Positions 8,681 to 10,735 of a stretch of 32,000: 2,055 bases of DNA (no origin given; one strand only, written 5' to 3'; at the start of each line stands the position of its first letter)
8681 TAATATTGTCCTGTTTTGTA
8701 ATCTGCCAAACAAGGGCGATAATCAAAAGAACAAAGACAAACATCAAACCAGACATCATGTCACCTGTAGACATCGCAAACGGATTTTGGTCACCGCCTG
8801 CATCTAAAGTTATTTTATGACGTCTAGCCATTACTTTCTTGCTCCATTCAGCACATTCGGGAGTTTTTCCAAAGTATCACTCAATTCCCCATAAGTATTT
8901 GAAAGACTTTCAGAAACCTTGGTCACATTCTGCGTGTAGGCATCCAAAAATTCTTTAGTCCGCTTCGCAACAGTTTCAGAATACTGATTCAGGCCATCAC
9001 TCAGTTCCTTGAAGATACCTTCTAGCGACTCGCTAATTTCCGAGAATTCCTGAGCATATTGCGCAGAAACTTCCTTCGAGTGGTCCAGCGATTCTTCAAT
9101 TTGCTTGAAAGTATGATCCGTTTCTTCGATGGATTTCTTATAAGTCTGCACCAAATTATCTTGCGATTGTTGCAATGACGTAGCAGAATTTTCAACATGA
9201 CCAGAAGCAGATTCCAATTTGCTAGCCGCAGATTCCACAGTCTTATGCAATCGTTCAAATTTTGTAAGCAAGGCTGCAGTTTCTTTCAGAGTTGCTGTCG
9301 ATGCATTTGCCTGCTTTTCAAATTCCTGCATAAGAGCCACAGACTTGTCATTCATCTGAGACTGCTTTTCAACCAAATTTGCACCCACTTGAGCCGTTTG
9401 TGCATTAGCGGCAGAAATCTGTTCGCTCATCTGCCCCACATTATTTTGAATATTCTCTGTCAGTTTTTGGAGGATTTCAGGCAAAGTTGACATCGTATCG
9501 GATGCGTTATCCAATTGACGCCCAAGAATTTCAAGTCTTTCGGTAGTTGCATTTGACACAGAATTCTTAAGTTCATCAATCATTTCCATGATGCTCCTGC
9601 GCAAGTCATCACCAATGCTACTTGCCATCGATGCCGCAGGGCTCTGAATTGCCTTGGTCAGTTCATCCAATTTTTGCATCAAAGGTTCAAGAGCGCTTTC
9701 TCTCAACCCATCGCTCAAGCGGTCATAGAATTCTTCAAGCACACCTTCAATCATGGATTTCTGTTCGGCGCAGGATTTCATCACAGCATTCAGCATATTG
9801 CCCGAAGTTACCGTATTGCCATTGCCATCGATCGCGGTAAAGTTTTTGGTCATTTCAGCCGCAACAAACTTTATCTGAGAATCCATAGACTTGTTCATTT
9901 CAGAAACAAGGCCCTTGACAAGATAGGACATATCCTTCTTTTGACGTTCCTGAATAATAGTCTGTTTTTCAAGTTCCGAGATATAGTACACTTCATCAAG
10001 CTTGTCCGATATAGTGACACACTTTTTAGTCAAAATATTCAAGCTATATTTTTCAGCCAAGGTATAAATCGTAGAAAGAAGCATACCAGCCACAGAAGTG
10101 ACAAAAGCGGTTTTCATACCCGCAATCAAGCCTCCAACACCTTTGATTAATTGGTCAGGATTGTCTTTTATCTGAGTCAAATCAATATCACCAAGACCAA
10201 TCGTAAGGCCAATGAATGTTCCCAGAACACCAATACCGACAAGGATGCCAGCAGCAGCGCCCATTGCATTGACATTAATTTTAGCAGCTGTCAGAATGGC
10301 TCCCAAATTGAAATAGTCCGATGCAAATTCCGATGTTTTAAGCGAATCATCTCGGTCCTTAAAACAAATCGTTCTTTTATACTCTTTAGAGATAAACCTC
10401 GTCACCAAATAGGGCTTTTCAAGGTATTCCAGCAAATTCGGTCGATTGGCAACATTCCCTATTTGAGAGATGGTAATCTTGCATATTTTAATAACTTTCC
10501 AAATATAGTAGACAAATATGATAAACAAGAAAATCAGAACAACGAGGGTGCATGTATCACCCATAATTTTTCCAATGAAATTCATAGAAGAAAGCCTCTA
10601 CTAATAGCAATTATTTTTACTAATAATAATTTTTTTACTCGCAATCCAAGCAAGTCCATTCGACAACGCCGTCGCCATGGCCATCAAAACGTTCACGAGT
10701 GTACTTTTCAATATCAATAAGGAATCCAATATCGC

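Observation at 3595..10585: Zorya type I-like anti-phage operon: MotA-like with long tail, MotB/OmpA-like, unknown protein, SNF2-Mrr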

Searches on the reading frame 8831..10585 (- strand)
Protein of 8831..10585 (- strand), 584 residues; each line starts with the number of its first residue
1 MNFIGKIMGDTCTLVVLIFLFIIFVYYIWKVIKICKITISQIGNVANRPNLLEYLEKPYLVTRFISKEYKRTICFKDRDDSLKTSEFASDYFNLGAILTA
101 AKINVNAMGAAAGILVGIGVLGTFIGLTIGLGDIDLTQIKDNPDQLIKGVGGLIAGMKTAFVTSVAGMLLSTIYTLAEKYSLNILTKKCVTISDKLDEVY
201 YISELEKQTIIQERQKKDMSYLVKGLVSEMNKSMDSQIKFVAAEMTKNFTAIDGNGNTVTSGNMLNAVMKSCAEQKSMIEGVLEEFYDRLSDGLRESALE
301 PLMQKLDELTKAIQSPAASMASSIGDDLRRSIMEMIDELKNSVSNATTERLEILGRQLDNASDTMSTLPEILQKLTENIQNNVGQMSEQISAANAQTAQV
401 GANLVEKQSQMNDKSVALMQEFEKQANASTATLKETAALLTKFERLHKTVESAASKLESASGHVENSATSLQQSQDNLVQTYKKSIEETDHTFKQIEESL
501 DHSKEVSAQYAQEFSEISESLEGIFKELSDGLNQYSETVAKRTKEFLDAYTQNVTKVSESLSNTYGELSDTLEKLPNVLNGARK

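Call 3: search_protein_families(library=padloc, proteins=[window:8831-10585:-], max_evalue=0.01)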
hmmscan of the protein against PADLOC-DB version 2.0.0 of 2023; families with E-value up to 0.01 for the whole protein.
window:8831-10585:- (584 aa): 27 families (the best 25 are shown)
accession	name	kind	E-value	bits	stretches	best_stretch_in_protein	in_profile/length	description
PDLC00601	ZorA1|ZorA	-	1.7e-31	107.6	2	67-290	95-313/699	MotA/ExbB/TolQ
PDLC00602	ZorA1|ZorA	-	8.1e-24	82.3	1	106-575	126-581/648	MotA/ExbB/TolQ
PDLC00597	ZorA1|ZorA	-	9.2e-23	78.8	1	103-397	103-391/683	MotA/ExbB/TolQ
PDLC00640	ZorA2|ZorA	-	8.9e-22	75.5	3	101-248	38-170/590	MotA/ExbB/TolQ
PDLC00638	ZorA2|ZorA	-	3.4e-21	73.6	2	111-252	49-177/545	MotA/ExbB/TolQ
PDLC00598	ZorA1|ZorA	-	1.6e-19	67.8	1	113-575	133-538/663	MotA/ExbB/TolQ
PDLC00603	ZorA1|ZorA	-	8.1e-18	62.4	2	80-206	100-231/727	MotA/ExbB/TolQ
PDLC00637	ZorA2|ZorA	-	1.1e-16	58.7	3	103-252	36-163/420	MotA/ExbB/TolQ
PDLC00599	ZorA1|ZorA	-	3.2e-16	57.1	1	6-574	15-595/631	MotA/ExbB/TolQ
PDLC00636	ZorA2|ZorA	-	4.2e-16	56.9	2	102-175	36-102/461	MotA/ExbB/TolQ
PDLC00604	ZorA1|ZorA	-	2.6e-15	53.9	1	67-579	106-630/639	MotA/ExbB/TolQ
PDLC00596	ZorA1|ZorA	-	4.1e-15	53.5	1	55-262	108-300/583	MotA/ExbB/TolQ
PDLC00605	ZorA1|ZorA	-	6.8e-15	52.4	2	288-581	379-689/700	MotA/ExbB/TolQ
PDLC00600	ZorA1|ZorA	-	8.2e-14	49.1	1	67-581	101-591/677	MotA/ExbB/TolQ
PDLC00595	ZorA1|ZorA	-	3.2e-12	44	3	67-292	99-321/487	MotA/ExbB/TolQ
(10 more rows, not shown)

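Call 4: search_protein_families(library=pfam, proteins=[window:8831-10585:-], max_evalue=0.01)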
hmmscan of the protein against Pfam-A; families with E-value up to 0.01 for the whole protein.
window:8831-10585:- (584 aa): 6 families
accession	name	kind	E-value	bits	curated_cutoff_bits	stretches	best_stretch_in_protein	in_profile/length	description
PF04513.17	Baculo_PEP_C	-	1.8e-07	31.7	38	0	507-577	33-103/140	Baculovirus polyhedron envelope protein, PEP, C terminus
PF01442.23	Apolipoprotein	-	3.3e-07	30.6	90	2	357-544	19-186/190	Apolipoprotein A1/A4/E domain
PF02601.20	Exonuc_VII_L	-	0.00023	21.2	35.9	1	460-563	138-246/315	Exonuclease VII, large subunit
PF04108.17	ATG17_like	-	0.00074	19.5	43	1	448-577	112-236/355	Autophagy protein ATG17-like domain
PF07464.16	ApoLp-III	-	0.00093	19.8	36.3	0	445-563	26-145/146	Apolipophorin-III precursor (apoLp-III)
PF05816.16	TelA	-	0.00093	18.8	30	0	418-484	53-119/332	Toxic anion resistance protein (TelA)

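Call 21: search_solved_structures(query=window:8831-10585:-, max_evalue=0.01, show_alignments=1)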
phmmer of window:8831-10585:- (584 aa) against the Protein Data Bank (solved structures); distinct sequences matched with E-value up to 0.01: 6.
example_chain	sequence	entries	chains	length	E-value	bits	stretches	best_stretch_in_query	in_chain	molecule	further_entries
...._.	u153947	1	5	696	1.5e-23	86.9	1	64-559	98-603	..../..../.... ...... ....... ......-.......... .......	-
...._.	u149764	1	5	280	5.1e-06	29.1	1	101-201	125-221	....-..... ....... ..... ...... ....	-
8vvi_F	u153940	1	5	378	8e-06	28.4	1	103-253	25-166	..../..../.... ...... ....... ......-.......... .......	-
8qyd_A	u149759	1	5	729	1.2e-05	27.8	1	101-543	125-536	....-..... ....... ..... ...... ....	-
8qyk_A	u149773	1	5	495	2.5e-05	26.8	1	100-410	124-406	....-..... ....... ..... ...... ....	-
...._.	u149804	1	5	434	3.6e-05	26.3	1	100-356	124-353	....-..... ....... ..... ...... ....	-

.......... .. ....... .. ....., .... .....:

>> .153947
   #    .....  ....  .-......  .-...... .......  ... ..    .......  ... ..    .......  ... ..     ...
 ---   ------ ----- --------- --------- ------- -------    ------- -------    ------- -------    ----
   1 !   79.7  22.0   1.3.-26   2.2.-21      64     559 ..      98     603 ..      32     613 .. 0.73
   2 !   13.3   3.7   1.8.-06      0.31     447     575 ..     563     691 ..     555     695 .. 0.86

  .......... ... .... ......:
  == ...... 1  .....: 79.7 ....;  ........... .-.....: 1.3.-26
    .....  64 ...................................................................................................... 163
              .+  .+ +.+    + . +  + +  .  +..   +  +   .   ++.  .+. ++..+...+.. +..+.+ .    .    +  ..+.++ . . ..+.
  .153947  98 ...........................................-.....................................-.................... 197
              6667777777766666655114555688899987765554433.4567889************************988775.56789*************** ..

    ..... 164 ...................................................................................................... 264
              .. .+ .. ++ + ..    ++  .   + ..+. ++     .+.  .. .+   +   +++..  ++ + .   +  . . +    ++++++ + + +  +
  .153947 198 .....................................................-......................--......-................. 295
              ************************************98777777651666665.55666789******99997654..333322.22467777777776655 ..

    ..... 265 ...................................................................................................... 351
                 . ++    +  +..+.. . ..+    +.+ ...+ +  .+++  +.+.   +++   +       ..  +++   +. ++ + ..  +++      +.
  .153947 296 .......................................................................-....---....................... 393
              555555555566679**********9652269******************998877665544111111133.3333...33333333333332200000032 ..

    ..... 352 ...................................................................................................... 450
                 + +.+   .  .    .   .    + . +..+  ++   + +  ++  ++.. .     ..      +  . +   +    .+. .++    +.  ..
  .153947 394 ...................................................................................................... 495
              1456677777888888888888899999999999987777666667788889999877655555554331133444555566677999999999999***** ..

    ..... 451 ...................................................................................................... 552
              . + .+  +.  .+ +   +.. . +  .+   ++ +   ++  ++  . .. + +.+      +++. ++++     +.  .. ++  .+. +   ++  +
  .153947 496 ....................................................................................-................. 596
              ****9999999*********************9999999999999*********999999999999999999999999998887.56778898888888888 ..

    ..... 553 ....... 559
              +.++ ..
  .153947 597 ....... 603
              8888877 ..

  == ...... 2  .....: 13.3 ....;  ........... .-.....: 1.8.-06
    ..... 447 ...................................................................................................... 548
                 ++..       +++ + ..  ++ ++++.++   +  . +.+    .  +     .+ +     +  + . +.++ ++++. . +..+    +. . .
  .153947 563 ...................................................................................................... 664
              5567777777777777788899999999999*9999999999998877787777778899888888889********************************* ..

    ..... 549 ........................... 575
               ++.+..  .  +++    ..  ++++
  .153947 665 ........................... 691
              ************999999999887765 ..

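Call 32: search_protein_families(library=ncbifam, proteins=[window:8831-10585:-], max_evalue=0.01)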
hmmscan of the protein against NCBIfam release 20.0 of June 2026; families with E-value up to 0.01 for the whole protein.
window:8831-10585:- (584 aa): 14 families
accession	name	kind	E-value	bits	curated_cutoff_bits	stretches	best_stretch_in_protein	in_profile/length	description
NF033915.0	antiphage_ZorA_2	subfamily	3.3e-23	82.4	100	1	67-292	68-288/383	anti-phage ZorAB system protein ZorA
NF033914.0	antiphage_ZorA_1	subfamily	4.4e-18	64.9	190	2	256-562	311-617/619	anti-phage ZorAB system protein ZorA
NF033916.0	antiphage_ZorA_3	subfamily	4.9e-14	52.1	250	1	101-200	17-112/509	anti-phage ZorAB system protein ZorA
NF041794.1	1_anti-phage_ZorA1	equivalog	4.2e-11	42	750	1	87-202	112-229/729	type I Zorya anti-phage system protein ZorA1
NF041792.2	2_anti-phage_ZorA2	equivalog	5e-10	38.5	700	1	110-247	48-172/550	type II Zorya anti-phage system protein ZorA2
TIGR02169.1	SMC_prok_A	equivalog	1.1e-07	30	729.4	1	265-568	180-479/1165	chromosome segregation protein SMC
NF033917.0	antiphage_ZorA_4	subfamily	3.5e-07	29.5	500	1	114-204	65-152/413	anti-phage ZorAB system protein ZorA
NF047516.1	LA_3659_fam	equivalog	3.1e-05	23.7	36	0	421-574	55-211/221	LA_3659 family protein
NF047514.1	SpiroCoCo_N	equivalog_domain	3.1e-05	23.7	75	0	421-574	55-211/221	SpiroCoCo family coiled-coil protein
TIGR02168.1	SMC_prok_B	equivalog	3.3e-05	21.8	567.35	1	331-561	746-979/1181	chromosome segregation protein SMC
TIGR04527.1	mycoplas_twoTM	subfamily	0.00023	20.9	125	1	457-581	42-165/248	MG_279/MG_280 family protein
NF045780.1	TrlF_fam_ATP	equivalog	0.00047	19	350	1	333-575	459-702/944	TrlF family AAA-like ATPase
NF053563.1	Rkd4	equivalog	0.00049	18.3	860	1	305-581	262-529/747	arcadin-4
TIGR00996.1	Mtu_fam_mce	paralog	0.0015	17.8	140.5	0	444-581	149-284/291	MCE family protein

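Call 50: list_cluster_members(proteins=[window:8831-10585:-, window:8100-8831:-, window:6722-8089:-, window:3595-6732:-])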
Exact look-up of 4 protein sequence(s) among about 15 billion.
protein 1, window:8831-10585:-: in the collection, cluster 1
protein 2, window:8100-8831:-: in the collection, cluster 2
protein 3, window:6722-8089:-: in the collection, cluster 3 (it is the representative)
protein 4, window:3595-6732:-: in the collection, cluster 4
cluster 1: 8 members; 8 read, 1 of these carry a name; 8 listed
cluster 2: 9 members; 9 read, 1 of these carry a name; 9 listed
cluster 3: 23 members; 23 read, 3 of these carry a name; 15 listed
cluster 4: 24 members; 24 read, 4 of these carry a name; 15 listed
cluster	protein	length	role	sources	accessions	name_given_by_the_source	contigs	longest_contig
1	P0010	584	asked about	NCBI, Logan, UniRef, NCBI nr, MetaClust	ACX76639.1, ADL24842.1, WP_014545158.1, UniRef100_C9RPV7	conserved hypothetical protein [Fibrobacter succinogenes subsp. succinogenes S85] | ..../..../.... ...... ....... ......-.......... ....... n=1 Tax=Fibrobacter succinogenes ... | hypothetical protein [Fibrobacter succinogenes]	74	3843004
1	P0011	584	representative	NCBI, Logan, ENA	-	-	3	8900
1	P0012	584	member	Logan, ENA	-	-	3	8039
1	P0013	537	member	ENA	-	-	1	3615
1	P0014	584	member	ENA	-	-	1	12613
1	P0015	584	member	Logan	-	-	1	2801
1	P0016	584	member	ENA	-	-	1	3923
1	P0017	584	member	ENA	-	-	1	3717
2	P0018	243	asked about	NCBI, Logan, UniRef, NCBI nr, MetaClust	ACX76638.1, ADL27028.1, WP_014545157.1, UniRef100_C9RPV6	conserved hypothetical protein [Fibrobacter succinogenes subsp. succinogenes S85] | OmpA-like domain-containing protein n=1 Tax=Fibrobacter succinogenes (strain ATCC 19169 / ... | OmpA family protein [Fibrobacter succinogenes]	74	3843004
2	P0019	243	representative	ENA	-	-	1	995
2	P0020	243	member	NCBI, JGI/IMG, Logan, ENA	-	-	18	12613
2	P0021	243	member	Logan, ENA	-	-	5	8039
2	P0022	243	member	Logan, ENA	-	-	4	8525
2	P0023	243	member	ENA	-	-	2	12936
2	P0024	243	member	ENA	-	-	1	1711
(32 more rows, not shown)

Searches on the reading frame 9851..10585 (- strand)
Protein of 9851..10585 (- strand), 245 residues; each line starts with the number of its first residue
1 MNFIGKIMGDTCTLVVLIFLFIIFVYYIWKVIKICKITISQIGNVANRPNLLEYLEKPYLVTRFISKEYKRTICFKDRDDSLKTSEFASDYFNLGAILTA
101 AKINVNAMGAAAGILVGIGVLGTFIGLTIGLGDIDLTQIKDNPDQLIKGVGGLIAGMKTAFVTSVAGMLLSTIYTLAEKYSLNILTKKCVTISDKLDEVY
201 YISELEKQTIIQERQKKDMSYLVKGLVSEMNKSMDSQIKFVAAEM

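Call 52: search_solved_structures(query=window:9851-10585:-, max_evalue=1, show_alignments=5)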
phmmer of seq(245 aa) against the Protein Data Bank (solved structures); distinct sequences matched with E-value up to 1: 6.
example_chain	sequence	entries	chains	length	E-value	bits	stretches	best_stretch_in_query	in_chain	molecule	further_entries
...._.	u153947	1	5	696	6.9e-15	58.7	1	64-236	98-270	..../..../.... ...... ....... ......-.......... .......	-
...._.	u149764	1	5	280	5.2e-07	32.9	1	101-201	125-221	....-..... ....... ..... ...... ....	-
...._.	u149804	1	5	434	5.9e-06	29.5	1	100-201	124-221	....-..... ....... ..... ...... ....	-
8qyd_A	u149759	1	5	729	7.8e-06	29.1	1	100-201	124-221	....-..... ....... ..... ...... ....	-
8qyk_A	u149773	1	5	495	1.2e-05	28.5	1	100-201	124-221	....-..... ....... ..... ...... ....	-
8vvi_F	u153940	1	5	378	0.00012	25.2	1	103-238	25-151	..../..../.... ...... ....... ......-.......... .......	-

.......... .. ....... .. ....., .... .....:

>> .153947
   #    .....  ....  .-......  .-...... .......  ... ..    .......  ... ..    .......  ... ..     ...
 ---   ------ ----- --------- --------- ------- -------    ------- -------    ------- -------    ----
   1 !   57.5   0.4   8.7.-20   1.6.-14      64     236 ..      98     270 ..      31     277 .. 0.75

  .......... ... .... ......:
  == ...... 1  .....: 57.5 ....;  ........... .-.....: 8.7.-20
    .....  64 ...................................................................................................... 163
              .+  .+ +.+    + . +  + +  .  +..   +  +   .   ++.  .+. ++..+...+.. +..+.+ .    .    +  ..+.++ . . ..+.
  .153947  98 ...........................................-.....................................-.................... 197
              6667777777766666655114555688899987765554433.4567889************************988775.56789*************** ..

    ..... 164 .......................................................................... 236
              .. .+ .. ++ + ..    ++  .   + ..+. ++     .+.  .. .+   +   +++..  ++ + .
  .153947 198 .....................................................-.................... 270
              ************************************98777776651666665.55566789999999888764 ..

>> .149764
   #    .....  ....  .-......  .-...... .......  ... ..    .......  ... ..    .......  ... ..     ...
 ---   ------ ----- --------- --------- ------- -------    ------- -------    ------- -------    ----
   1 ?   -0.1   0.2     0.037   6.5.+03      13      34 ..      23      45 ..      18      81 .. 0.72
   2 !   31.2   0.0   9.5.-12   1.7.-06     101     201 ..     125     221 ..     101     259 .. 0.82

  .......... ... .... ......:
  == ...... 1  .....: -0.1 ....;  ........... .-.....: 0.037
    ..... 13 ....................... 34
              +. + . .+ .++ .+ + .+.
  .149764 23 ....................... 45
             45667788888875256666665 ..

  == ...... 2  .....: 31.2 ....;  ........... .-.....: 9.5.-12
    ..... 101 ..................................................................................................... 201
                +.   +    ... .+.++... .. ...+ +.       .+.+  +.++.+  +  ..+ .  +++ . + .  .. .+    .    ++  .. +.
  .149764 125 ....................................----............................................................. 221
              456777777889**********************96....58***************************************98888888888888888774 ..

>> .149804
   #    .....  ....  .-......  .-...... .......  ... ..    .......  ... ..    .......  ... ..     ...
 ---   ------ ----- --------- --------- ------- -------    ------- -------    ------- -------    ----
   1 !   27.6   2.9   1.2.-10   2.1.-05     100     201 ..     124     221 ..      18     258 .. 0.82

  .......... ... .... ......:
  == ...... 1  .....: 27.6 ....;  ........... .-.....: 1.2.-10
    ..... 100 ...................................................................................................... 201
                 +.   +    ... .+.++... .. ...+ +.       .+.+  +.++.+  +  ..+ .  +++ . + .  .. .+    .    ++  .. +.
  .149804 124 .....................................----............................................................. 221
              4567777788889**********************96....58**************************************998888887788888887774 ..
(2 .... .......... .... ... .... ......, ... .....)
